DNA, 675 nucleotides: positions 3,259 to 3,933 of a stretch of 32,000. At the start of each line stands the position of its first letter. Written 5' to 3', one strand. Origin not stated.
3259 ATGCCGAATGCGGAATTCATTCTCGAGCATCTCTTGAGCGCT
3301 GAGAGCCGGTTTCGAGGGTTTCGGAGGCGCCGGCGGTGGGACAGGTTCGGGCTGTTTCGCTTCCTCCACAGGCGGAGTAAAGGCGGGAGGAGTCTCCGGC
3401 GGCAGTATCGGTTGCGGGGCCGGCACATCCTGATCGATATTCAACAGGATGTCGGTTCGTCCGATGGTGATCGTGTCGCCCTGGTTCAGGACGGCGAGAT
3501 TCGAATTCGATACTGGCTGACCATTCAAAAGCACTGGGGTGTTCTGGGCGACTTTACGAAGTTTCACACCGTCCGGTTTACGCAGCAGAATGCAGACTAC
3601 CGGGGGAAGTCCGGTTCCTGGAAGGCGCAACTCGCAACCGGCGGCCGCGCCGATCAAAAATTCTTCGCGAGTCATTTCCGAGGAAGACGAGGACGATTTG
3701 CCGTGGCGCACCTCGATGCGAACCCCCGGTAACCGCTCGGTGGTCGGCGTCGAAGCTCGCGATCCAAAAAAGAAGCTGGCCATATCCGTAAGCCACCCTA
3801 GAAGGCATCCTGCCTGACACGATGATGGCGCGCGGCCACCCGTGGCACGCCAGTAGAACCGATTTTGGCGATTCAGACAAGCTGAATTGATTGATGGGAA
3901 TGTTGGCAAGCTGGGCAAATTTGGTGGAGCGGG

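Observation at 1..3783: Giant FHA / ~900-aa coiled-coil / kinase-like protein that the ORF track misses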

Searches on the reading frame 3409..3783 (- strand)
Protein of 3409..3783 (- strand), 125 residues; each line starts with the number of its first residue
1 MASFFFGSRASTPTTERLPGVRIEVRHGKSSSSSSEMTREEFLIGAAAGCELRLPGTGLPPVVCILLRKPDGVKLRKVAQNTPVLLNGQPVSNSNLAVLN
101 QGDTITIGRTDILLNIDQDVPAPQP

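Call 50: search_solved_structures(query=window:3409-3783:-, max_evalue=10, show_alignments=3)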
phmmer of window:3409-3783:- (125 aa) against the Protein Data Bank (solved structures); distinct sequences matched with E-value up to 10: 13.
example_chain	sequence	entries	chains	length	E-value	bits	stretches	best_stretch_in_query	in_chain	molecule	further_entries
3fm8_A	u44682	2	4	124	0.0017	21.4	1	39-110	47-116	Kinesin-like protein KIF13B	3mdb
1g6g_A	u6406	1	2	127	0.099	15.7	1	65-109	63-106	PROTEIN KINASE RAD53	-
6c4u_B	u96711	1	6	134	0.12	15.5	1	64-111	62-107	Forkhead-associated 1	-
1j4o_A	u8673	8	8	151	0.14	15.2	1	65-109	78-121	PROTEIN KINASE SPK1 | Serine/threonine-protein kinase RAD53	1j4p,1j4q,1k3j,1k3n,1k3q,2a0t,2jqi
1g3g_A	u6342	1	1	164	0.16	15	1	65-109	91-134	PROTEIN KINASE SPK1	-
5t2f_A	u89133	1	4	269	0.34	14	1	65-109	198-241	DDK kinase regulatory subunit DBF4,Serine/threonine-protein kinase RAD53 chimeric protein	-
5t2s_A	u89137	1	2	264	0.36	13.9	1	65-109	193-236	DDK kinase regulatory subunit DBF4,Serine/threonine-protein kinase RAD53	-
5xzv_A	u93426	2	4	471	0.73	12.9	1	65-109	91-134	Serine/threonine-protein kinase RAD53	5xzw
6cah_A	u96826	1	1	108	0.92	12.6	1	54-113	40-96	ABC transporter ATP-binding/permease protein Rv1747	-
6h25_I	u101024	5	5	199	1.1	12.4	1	13-69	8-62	Exosome complex component CSL4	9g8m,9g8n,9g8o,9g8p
1jro_A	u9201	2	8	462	1.2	12.2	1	38-109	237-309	xanthine dehydrogenase, chain A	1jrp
2nn6_I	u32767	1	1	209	1.3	12.1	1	13-69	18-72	3'-5' exoribonuclease CSL4 homolog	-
6d6q_I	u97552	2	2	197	1.3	12.1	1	14-69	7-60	Exosome complex component CSL4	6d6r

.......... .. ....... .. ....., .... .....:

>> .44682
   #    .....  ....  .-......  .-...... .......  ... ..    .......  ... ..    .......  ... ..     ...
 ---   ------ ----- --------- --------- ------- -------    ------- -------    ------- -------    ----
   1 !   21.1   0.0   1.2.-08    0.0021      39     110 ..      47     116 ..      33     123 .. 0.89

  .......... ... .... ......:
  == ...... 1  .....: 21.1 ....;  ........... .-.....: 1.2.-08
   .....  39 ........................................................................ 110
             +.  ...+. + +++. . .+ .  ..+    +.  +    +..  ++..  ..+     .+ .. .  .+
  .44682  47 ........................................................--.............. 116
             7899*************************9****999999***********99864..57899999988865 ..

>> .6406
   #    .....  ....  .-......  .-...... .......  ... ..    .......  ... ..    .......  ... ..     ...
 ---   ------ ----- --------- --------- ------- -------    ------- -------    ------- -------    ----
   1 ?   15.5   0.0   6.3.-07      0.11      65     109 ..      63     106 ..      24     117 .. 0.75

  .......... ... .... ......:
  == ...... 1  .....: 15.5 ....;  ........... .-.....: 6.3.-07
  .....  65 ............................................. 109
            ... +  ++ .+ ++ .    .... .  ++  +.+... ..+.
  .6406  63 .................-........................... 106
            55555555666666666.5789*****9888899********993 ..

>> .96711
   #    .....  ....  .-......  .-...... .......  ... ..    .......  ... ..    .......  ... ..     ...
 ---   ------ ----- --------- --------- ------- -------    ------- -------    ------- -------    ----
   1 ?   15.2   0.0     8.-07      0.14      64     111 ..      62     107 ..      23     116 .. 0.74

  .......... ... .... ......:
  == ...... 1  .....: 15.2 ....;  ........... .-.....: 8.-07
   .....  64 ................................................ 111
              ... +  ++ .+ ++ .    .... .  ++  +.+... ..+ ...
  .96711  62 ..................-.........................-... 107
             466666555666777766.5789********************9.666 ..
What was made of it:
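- Closest known: Kinesin-3 FHA domains. Same: They are the best PDB sequence match to the head (E = 0.0017, call 50).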
